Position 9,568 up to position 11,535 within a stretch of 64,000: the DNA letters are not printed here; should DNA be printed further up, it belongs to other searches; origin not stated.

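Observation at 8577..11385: Minimal two-gene phosphonate module: PEP mutase fused to a C-terminal nucleotidyltransferase, plus phosphonopyruvate decarboxylase, with no aminotransferase or dehydrogenase partner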

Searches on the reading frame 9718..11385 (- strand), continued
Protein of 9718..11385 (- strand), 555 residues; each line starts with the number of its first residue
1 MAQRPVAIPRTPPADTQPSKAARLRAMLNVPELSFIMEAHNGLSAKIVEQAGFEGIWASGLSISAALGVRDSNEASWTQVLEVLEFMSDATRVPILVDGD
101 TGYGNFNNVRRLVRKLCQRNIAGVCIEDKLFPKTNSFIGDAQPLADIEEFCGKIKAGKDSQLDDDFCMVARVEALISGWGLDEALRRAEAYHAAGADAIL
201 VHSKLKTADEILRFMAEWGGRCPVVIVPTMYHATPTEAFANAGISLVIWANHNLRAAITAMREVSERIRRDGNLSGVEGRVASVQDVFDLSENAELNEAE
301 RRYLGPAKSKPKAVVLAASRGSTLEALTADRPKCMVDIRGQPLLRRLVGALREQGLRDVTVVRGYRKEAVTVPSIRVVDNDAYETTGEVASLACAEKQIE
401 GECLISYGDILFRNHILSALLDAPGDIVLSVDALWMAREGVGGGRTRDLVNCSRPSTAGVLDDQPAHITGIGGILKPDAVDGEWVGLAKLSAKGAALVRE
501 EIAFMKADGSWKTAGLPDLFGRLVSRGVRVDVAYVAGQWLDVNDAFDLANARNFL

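Call 44: search_solved_structures(query=L073:9129-9881:-, max_evalue=0.001, show_alignments=3)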
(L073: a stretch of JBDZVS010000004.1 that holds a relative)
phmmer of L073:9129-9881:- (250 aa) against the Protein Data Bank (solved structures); distinct sequences matched with E-value up to 0.001: 15.
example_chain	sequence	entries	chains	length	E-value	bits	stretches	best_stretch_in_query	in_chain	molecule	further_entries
4y7t_A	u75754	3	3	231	2.4e-07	33.6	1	11-202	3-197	Nucleotidyl transferase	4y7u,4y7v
6pd1_A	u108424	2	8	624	5.3e-07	32.5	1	10-249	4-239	Nucleotidyl transferase/aminotransferase, class V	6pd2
4fce_A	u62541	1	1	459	1.8e-05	27.5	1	9-130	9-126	Bifunctional protein GlmU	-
2xme_A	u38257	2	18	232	1.9e-05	27.4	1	10-142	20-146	CTP-INOSITOL-1-PHOSPHATE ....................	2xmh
3fww_A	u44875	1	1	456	2.4e-05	27.1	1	10-130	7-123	Bifunctional protein glmU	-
1jyk_A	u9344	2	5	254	4.9e-05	26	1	8-104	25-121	CTP:phosphocholine Cytidylyltransferase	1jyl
1fwy_A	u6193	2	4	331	5.3e-05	25.9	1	10-77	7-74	UDP-N-ACETYLGLUCOSAMINE PYROPHOSPHORYLASE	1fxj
4mnd_A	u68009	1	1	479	7.9e-05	25.4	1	10-142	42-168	CTP L-myo-inositol-1-phosphate cytidylyltransferase/CDP-L-myo-inositol myo-inositolphospho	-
1hv9_A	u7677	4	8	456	8.9e-05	25.2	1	10-77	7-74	UDP-N-ACETYLGLUCOSAMINE PYROPHOSPHORYLASE | Bifunctional protein glmU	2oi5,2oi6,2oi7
9mh4_A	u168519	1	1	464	0.00021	24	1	9-78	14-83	Bifunctional protein GlmU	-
8cu9_A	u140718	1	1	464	0.00033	23.4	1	9-78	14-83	Bifunctional UDP-N-acetylglucosamine diphosphorylase/glucosamine-1-phosphate N-acetyltrans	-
4jd0_A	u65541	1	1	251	0.00036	23.2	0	9-121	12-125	Nucleotidyl transferase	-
4aaw_A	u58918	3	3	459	0.00045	22.9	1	10-71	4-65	BIFUNCTIONAL PROTEIN GLMU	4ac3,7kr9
1hm0_A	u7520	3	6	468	0.0006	22.5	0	10-70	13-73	N-ACETYLGLUCOSAMINE 1-PHOSPHATE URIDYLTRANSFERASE | UDP-N-ACETYLGLUCOSAMINE-1-PHOSPHATE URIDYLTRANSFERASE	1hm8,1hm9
1g95_A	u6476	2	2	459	0.00071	22.2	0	10-70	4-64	N-ACETYLGLUCOSAMINE-1-PHOSPHATE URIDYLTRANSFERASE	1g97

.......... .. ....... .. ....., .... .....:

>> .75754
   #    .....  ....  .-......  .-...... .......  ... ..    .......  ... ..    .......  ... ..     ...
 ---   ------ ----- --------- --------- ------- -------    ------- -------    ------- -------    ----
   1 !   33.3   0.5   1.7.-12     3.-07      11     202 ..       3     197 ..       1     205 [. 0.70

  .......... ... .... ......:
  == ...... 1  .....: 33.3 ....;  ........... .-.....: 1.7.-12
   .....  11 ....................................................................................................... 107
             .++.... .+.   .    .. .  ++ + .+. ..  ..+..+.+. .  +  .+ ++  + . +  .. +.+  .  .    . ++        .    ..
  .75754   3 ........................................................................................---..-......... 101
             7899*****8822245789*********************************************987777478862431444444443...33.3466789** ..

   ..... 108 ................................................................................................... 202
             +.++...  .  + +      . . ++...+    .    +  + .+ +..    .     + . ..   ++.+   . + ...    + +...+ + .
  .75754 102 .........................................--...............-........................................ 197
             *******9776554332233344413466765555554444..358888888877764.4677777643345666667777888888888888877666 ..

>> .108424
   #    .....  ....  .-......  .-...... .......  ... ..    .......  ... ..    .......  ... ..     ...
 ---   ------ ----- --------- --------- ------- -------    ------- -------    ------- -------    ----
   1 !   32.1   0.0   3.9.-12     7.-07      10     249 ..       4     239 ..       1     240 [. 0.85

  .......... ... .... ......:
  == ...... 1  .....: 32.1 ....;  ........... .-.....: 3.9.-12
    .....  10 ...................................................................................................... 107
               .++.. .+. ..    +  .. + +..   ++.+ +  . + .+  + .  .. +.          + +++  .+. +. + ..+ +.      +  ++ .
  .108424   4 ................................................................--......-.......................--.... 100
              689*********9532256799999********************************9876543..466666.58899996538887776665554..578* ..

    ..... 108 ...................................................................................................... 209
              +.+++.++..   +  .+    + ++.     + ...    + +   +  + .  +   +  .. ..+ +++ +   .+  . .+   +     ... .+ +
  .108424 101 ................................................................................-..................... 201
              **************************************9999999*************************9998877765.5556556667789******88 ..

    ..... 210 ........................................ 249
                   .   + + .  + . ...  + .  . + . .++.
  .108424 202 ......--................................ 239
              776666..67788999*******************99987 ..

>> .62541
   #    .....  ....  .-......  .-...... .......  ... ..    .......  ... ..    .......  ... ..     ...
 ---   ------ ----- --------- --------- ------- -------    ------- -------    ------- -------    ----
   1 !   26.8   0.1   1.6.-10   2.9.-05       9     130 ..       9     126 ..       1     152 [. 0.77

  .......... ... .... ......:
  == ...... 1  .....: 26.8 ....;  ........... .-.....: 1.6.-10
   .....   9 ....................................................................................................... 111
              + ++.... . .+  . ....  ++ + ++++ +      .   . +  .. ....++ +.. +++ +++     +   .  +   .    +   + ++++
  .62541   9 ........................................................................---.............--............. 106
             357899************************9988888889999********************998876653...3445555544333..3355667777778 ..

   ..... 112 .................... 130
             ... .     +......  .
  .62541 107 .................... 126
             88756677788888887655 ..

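Call 53: find_homologous_proteins(query=L086:13251-14387:-)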
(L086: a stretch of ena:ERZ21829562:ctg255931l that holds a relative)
Query L086:13251-14387:- (378 aa): 8000 proteins with E <= 0.001 among 8000 candidates; the best 120 are listed.
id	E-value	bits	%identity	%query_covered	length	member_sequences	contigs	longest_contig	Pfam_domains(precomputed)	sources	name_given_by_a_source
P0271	1.1e-247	839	100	100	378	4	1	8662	PF00266.26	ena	-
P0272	2.1e-218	743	89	99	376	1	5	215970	PF00266.26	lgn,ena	-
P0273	2.2e-211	720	86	99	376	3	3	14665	PF00266.26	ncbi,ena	-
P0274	1.1e-172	592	72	97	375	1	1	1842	PF00266.26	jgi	jgi:2-aminoethylphosphonate-pyruvate transaminase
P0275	3.5e-172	591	72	97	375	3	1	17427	PF00266.26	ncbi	-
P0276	5.9e-171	587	70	98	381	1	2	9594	PF00266.26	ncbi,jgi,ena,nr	ncbi:MAG: 2-aminoethylphosphonate--pyruvate transaminase [Alphaproteobacteria bacterium]|nr:2-aminoe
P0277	7.7e-171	586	72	97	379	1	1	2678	PF00266.26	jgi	jgi:2-aminoethylphosphonate-pyruvate transaminase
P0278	1.1e-170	586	72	97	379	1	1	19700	PF00266.26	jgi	jgi:2-aminoethylphosphonate-pyruvate transaminase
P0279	1.4e-170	585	71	98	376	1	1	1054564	PF00266.26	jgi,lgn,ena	-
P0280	1.4e-170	585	71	98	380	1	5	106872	PF00266.26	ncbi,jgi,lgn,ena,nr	ncbi:MAG TPA: 2-aminoethylphosphonate--pyruvate transaminase [Alphaproteobacteria bacterium]|nr:2-am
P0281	5.1e-170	584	72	97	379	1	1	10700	PF00266.26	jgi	jgi:2-aminoethylphosphonate-pyruvate transaminase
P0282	6.2e-170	583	71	97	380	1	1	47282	PF00266.26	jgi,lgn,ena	-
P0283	7.1e-169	580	69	98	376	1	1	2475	PF00266.26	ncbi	-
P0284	2.0e-168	578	69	98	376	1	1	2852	PF00266.26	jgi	-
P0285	2.0e-168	578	69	98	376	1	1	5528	PF00266.26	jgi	-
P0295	1.1e-166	573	71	96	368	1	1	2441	PF00266.26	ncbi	-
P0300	3.2e-166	571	68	98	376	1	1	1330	PF00266.26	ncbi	-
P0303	5.2e-166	570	68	98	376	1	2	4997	PF00266.26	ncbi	-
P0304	5.6e-166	570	69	98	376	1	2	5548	PF00266.26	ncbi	-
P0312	1.1e-164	566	67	98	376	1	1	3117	PF00266.26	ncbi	-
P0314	2.2e-164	565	68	98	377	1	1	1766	PF00266.26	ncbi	-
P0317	3.0e-164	565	69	96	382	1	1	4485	PF00266.26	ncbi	-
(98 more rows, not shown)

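Call 54: find_encoding_contigs(protein=P0275, flank=10000, max_places=4)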
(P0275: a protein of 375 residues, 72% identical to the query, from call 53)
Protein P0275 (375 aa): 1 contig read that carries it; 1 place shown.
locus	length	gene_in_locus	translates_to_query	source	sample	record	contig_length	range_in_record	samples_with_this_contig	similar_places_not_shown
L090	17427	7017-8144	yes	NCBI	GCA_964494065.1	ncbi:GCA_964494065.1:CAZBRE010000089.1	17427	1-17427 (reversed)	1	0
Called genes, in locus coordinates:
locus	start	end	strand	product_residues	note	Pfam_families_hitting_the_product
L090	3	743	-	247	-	?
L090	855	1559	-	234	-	PF00005:ABC_tran, PF13304:AAA_21 (faint)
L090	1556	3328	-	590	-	PF02653:BPD_transp_2, PF00005:ABC_tran, PF12399:BCA_ABC_TP_C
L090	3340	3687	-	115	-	PF02653:BPD_transp_2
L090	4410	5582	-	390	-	PF13458:Peripla_BP_6, PF01094:ANF_receptor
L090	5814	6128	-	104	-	PF08755:YccV-like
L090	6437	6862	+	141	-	PF17963:Big_9, PF17892:Cadherin_5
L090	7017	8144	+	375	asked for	PF00266:Aminotran_5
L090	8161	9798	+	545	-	PF00732:GMC_oxred_N, PF05199:GMC_oxred_C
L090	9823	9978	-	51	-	PF08085:Entericidin (weak)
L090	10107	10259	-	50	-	-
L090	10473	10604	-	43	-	PF08085:Entericidin (faint)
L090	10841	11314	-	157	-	PF06271:RDD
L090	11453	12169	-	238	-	PF12796:Ank_2, PF13606:Ank_3 (faint), PF13637:Ank_4, PF13857:Ank_5 (weak), PF00023:Ank (weak), PF12796:Ank_2, PF13637:Ank_4 (weak)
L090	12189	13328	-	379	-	PF02776:TPP_enzyme_N, PF02775:TPP_enzyme_C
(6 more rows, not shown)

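Call 55: list_cluster_members(proteins=[P0005, P0006, P0283, P0295, P0300, P0303, P0304, P0312, P0314, P0317])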
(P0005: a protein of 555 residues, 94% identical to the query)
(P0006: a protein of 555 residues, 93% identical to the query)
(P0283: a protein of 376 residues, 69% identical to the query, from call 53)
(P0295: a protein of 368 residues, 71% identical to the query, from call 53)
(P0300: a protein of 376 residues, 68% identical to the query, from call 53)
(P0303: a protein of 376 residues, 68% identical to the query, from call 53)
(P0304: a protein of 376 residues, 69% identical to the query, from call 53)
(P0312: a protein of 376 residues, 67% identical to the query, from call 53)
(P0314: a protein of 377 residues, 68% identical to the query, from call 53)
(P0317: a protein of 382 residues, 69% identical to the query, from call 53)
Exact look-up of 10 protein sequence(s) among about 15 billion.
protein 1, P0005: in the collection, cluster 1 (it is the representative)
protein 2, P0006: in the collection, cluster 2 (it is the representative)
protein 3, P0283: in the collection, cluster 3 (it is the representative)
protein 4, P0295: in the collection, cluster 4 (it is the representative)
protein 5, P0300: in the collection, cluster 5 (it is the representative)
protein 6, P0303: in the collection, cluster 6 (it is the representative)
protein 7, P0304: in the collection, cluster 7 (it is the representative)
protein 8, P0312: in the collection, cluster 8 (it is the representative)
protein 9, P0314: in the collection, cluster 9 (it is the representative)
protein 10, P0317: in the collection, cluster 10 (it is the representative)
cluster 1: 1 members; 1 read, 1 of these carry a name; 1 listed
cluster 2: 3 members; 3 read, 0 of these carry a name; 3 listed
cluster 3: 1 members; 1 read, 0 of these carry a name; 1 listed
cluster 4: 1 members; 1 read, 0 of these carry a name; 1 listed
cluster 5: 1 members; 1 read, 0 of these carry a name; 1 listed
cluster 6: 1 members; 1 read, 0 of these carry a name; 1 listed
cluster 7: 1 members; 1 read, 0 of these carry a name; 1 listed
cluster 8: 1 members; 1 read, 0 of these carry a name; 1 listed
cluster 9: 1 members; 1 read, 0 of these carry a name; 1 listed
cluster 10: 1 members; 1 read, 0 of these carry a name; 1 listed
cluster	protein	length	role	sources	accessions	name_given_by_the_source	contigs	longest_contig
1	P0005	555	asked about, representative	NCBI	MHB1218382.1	MAG: phosphoenolpyruvate mutase [Alphaproteobacteria bacterium]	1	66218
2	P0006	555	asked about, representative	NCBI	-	-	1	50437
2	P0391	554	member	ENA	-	-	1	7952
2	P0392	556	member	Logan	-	-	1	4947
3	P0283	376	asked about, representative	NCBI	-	-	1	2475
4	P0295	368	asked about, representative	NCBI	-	-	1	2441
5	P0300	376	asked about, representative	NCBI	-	-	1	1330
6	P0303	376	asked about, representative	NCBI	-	-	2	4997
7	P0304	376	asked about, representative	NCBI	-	-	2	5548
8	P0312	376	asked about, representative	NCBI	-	-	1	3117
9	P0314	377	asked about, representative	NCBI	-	-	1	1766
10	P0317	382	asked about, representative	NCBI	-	-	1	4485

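Call 64: predict_structure(alignment_id=A1)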
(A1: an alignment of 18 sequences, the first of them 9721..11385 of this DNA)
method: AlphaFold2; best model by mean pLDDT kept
length: 555 residues; sequences in the alignment: 18
mean_pLDDT: 72.1   pTM: 0.50
mean pLDDT of the five models: 72.1, 71.6, 70.1, 69.0, 62.1
residues with pLDDT >= 90: 84; 70-90: 243; 50-70: 153; < 50: 75
segments of 3 or more residues with pLDDT < 50: 1-13, 131-143, 299-307, 319-340, 441-443, 552-555
pLDDT, mean of each block of 10 residues (from residue 1): 38 60 90 84 78 85 65 66 85 85 62 82 77 37 55 61 79 79 87 87 75 90 83 69 88 58 71 59 53 54 47 71 43 48 69 73 64 69 73 86 80 76 88 71 63 75 74 81 89 94 92 86 93 79 53 45
secondary structure, 60 per line:
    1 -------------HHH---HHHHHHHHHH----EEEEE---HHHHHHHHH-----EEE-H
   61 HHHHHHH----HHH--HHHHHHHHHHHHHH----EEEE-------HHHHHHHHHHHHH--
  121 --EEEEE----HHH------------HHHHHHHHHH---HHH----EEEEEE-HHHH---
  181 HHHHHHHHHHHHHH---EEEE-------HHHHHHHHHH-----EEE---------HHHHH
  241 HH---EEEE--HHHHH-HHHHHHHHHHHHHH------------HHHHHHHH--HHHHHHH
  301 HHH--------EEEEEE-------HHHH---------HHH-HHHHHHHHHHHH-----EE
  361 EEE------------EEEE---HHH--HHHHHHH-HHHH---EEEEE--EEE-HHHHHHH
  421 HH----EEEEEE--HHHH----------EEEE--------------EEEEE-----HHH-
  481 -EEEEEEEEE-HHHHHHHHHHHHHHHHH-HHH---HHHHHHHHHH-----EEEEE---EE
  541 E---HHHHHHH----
elements in order: H20-29 E34-38 H42-50 E56-58 H60-67 H77-90 E95-98 H106-118 E123-127 H147-156 E167-172 H174-177 H181-194 E198-201 H209-218 E224-226 H236-242 E246-249 H252-256 H258-271 H284-291 H294-303 E312-317 H325-328 H342-353 E359-363 E376-379 H388-394 H396-399 E403-407 E410-412 H414-422 E427-432 H435-438 E449-452 E467-471 E482-490 H492-508 H516-525 E531-535 E539-541 H545-551

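Call 66: fold_search(model_id=the predicted structure, library=pdb)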
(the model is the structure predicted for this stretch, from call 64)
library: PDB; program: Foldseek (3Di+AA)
matches with E <= 10: 1943; with E <= 0.001: 1290
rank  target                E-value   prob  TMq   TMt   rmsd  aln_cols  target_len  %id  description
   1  1s2u_B                3.0e-31  1.00  0.41  0.75  10.6       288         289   64  Crystal structure of the D58A phosphoenolpyruvate mutase mutant protein (released 2004-05-04)
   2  1s2t_B                3.5e-31  1.00  0.41  0.75  11.2       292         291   64  Crystal Structure Of Apo Phosphoenolpyruvate Mutase (released 2004-05-04)
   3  1s2u_A                1.2e-30  1.00  0.41  0.75  11.2       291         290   64  Crystal structure of the D58A phosphoenolpyruvate mutase mutant protein (released 2004-05-04)
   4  1pym_A                1.7e-30  1.00  0.40  0.73  10.9       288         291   64  PHOSPHOENOLPYRUVATE MUTASE FROM MOLLUSK IN WITH BOUND MG2-OXALATE (released 1999-07-21)
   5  1s2v_A                2.8e-30  1.00  0.40  0.76  10.8       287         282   63  Crystal structure of phosphoenolpyruvate mutase complexed with Mg(II) (released 2004-05-04)
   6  1s2v_D                6.2e-30  1.00  0.40  0.76  11.4       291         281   62  Crystal structure of phosphoenolpyruvate mutase complexed with Mg(II) (released 2004-05-04)
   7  1pym_B                6.2e-30  1.00  0.40  0.74  10.9       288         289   64  PHOSPHOENOLPYRUVATE MUTASE FROM MOLLUSK IN WITH BOUND MG2-OXALATE (released 1999-07-21)
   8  1s2v_C                9.2e-30  1.00  0.40  0.76  11.4       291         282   62  Crystal structure of phosphoenolpyruvate mutase complexed with Mg(II) (released 2004-05-04)
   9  1s2v_B                1.6e-29  1.00  0.41  0.76  10.7       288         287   64  Crystal structure of phosphoenolpyruvate mutase complexed with Mg(II) (released 2004-05-04)
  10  1s2w                  1.1e-27  1.00  0.38  0.79   8.7       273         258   58  Crystal structure of phosphoenolpyruvate mutase in high ionic strength (released 2004-05-04)
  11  5unc_A                4.1e-25  1.00  0.39  0.72  11.5       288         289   48  The crystal structure of PHOSPHOENOLPYRUVATE PHOSPHOMUTASE from Streptomyces platensis subsp. rosaceus (released 2017-02-22)
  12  2dua                  3.8e-24  1.00  0.39  0.73  10.8       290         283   43  Crystal Structure of Phosphonopyruvate Hydrolase Complex with Oxalate and Mg++ (released 2006-10-03)
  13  5unc_B                5.4e-24  1.00  0.39  0.72  10.8       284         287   48  The crystal structure of PHOSPHOENOLPYRUVATE PHOSPHOMUTASE from Streptomyces platensis subsp. rosaceus (released 2017-02-22)
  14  5unc_C                1.0e-23  1.00  0.39  0.72  10.8       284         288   48  The crystal structure of PHOSPHOENOLPYRUVATE PHOSPHOMUTASE from Streptomyces platensis subsp. rosaceus (released 2017-02-22)
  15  2hrw                  1.0e-22  1.00  0.39  0.73  10.9       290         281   42  Crystal Structure of Phosphonopyruvate Hydrolase (released 2006-10-03)
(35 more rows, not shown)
